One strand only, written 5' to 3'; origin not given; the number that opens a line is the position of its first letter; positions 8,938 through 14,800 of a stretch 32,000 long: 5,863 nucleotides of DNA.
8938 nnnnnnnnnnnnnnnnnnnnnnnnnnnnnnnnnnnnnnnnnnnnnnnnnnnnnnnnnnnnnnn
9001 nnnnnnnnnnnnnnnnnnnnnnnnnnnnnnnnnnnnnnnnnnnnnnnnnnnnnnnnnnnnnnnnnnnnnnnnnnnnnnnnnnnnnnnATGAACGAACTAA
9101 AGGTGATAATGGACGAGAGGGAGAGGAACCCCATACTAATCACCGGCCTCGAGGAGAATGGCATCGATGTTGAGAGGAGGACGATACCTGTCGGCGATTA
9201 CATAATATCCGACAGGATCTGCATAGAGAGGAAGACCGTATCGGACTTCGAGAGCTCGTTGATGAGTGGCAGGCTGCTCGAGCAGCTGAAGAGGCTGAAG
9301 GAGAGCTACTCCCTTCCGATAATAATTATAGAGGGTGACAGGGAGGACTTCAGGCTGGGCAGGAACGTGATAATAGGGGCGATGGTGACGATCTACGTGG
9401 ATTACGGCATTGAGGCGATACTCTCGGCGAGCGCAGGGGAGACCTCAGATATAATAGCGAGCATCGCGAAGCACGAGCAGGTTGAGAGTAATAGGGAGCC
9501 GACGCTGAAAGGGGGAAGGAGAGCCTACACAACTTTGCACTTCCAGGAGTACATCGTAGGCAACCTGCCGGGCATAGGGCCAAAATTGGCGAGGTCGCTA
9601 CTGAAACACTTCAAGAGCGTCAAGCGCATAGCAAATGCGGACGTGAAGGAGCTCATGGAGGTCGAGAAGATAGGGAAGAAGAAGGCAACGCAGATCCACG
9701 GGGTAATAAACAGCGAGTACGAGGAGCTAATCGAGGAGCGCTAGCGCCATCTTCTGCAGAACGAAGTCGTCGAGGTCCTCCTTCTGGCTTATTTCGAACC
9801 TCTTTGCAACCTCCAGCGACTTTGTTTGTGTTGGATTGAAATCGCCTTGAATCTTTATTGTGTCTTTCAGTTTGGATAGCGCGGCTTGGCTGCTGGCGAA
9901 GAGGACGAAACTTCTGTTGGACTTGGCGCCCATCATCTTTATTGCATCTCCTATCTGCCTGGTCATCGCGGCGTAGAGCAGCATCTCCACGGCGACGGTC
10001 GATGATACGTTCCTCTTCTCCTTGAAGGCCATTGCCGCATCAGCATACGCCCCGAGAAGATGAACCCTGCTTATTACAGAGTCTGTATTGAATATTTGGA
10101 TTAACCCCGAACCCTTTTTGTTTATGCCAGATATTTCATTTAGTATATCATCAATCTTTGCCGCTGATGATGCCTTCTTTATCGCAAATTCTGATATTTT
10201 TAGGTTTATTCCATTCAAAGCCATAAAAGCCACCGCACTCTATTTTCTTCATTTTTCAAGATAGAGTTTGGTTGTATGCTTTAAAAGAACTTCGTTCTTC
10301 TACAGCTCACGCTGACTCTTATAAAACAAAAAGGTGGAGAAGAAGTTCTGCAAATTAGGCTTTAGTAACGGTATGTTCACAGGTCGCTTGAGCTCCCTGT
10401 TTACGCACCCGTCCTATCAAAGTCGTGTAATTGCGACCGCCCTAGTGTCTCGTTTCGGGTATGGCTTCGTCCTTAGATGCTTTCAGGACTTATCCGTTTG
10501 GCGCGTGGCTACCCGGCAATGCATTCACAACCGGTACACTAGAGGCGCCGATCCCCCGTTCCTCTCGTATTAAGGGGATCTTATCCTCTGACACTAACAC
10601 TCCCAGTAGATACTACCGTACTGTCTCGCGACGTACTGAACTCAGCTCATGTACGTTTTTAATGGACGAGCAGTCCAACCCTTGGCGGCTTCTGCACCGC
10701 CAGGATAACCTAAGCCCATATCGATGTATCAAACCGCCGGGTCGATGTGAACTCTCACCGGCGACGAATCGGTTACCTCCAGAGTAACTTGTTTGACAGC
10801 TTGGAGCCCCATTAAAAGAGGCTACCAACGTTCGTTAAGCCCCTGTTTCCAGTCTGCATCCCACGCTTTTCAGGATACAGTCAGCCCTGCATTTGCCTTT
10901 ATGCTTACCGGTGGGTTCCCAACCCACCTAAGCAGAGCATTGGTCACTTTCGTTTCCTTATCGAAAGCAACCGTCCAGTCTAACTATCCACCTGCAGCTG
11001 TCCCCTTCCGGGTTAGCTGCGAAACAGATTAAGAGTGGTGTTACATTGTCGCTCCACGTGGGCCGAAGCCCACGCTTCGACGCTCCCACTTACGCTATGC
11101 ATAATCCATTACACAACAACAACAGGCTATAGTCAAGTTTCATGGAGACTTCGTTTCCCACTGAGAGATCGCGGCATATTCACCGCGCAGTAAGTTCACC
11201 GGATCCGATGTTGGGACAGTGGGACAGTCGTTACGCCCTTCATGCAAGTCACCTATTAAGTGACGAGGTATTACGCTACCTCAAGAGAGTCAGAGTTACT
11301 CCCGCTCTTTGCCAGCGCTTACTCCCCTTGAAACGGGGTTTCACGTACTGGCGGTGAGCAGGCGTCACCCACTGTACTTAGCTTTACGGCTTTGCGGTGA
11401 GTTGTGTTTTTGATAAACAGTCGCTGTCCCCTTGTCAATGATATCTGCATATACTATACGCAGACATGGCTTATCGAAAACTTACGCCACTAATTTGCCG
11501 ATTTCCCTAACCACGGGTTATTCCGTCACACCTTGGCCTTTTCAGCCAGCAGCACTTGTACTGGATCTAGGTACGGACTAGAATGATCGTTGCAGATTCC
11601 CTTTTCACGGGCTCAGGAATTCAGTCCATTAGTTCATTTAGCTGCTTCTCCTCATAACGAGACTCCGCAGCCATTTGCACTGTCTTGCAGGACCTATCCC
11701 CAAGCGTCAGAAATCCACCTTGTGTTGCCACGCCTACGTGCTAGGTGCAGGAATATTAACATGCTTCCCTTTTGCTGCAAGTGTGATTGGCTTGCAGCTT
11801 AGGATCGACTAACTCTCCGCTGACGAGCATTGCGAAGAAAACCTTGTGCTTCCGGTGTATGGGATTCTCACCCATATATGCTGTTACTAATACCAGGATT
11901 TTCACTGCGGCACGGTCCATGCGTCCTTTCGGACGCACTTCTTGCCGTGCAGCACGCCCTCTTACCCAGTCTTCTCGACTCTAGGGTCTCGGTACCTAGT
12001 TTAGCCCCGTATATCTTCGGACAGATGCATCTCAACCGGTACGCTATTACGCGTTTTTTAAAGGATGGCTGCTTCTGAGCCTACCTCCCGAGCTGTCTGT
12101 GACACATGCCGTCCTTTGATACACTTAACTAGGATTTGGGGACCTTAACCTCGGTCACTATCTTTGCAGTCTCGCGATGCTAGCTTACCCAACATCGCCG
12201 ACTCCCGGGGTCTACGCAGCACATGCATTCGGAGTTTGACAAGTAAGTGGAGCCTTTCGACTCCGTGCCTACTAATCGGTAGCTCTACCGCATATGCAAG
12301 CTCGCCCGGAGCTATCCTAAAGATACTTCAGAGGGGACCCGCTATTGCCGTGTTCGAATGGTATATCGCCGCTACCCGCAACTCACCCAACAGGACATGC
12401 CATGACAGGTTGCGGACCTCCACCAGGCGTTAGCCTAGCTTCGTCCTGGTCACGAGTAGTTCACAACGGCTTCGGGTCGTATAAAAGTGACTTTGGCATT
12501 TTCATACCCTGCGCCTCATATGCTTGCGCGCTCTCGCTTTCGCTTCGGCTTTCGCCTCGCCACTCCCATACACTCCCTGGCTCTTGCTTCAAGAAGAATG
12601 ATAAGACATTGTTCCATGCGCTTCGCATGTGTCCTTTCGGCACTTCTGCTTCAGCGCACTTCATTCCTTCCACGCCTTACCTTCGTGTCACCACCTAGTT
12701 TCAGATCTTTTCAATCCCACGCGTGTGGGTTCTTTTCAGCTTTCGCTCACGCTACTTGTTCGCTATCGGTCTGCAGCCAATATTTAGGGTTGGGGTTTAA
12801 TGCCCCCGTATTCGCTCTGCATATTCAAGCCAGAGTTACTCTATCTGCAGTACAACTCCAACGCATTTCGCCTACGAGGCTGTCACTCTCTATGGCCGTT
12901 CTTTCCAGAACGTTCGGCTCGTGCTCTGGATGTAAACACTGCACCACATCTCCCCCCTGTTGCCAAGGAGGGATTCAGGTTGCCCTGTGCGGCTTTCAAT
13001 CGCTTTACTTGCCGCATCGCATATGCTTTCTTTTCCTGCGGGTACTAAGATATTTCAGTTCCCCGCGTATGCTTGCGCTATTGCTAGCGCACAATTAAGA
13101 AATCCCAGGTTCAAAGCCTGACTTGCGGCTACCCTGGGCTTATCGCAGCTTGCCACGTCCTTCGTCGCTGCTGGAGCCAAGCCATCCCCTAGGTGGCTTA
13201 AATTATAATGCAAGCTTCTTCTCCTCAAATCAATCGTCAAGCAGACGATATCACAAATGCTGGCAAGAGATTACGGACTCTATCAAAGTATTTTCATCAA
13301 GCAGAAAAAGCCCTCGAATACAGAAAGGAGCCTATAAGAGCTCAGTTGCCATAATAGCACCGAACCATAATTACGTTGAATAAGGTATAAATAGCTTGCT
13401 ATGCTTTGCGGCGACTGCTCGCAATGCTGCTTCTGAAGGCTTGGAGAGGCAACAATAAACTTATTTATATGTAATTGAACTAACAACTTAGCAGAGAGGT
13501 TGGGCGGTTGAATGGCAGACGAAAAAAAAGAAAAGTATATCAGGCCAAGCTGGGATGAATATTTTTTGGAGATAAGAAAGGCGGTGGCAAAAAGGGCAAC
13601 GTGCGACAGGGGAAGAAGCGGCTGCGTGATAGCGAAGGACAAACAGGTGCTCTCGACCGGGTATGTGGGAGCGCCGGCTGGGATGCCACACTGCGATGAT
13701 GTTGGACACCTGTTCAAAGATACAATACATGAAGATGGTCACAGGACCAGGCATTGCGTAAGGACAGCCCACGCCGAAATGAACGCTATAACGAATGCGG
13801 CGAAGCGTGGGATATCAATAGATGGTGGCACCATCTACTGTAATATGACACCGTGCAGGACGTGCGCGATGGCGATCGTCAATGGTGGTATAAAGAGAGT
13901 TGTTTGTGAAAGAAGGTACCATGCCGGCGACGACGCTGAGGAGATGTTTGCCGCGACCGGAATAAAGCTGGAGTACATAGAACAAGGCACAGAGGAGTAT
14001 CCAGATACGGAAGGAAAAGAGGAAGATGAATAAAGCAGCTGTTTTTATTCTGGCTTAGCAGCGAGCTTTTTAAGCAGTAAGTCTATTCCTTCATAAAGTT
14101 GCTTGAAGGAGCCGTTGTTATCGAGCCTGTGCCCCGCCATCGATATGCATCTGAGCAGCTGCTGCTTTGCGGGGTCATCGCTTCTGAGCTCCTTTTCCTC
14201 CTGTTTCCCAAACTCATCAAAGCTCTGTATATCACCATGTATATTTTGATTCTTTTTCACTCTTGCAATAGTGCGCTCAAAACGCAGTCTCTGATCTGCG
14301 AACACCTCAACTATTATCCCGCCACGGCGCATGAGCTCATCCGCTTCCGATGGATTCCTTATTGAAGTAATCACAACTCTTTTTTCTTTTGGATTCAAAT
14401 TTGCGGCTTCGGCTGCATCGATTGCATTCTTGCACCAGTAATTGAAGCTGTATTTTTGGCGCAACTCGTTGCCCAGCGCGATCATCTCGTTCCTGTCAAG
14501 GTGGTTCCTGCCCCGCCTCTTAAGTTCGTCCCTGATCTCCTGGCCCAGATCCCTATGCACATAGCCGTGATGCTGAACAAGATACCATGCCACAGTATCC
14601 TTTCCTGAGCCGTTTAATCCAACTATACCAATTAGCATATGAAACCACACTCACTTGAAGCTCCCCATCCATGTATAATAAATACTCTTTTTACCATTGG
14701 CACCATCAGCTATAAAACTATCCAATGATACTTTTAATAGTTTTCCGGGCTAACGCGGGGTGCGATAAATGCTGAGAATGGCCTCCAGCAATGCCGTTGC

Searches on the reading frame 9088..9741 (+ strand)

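Call 103: search_protein_families(library=pfam, proteins=[window:9088-9741:+], max_evalue=0.001)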
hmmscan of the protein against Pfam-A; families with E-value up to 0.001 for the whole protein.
window:9088-9741:+ (218 aa): 5 families
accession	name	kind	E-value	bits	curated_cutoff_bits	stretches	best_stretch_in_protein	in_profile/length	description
PF02732.21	ERCC4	-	6.4e-29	101.1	24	1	8-125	1-139/140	ERCC4 domain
PF14520.12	HHH_5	-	8.9e-14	52.2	27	1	159-203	6-51/57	Helix-hairpin-helix domain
PF12826.13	HHH_2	-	1e-09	38.9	27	1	161-204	9-52/64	Helix-hairpin-helix motif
PF00633.29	HHH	-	1.2e-08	34.8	24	0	177-204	1-28/30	Helix-hairpin-helix motif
PF12836.13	HHH_3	-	0.00016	22.1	27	1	159-207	18-64/65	Helix-hairpin-helix motif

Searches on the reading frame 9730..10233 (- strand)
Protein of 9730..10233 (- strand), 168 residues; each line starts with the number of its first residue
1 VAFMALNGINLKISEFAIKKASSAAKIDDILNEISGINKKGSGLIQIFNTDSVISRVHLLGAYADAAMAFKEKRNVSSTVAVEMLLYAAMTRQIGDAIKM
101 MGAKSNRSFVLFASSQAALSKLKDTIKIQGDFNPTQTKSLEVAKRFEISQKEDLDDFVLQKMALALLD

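Call 104: search_protein_families(library=pfam, proteins=[window:9730-10233:-], max_evalue=0.001)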
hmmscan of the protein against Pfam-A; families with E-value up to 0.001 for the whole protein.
window:9730-10233:- (168 aa): 1 family
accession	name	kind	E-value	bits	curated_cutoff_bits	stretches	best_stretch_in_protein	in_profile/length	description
PF08617.15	CGI-121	-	2.7e-10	41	25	1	41-164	19-157/159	Kinase binding protein CGI-121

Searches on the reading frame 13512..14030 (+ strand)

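Call 103: search_protein_families(library=pfam, proteins=[window:13512-14030:+], max_evalue=0.001)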
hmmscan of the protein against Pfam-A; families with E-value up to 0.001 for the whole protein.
window:13512-14030:+ (173 aa): 2 families
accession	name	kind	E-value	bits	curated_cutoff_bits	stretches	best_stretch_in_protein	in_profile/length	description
PF00383.29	dCMP_cyt_deam_1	-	7.1e-25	87.3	25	1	13-132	2-100/102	Cytidine and deoxycytidylate deaminase zinc-binding region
PF14437.12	MafB19-deam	-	1.1e-17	64.6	27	1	13-135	2-102/142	MafB19-like deaminase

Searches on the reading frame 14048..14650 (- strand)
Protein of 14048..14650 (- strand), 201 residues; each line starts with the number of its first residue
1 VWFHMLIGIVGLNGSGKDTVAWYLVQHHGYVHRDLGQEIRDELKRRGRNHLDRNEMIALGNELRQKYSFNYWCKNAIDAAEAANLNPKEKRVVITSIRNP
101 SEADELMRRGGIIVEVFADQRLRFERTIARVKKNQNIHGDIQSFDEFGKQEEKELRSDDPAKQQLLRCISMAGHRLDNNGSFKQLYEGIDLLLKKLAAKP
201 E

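Call 103: search_protein_families(library=pfam, proteins=[window:14048-14650:-], max_evalue=0.001)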
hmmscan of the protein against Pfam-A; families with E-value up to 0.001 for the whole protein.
window:14048-14650:- (201 aa): 4 families
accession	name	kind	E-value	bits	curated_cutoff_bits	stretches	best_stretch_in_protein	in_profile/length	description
PF13207.12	AAA_17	-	1.2e-08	35.8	27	1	10-97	1-79/136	AAA domain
PF13238.12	AAA_18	-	2.5e-08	34.9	29.4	1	7-140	1-121/128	AAA domain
PF21448.3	DNMK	-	8.1e-07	29.3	27.1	0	6-53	2-49/232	Deoxynucleotide monophosphate kinase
PF13671.12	AAA_33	-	0.00015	22.5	27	1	6-52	1-46/143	AAA domain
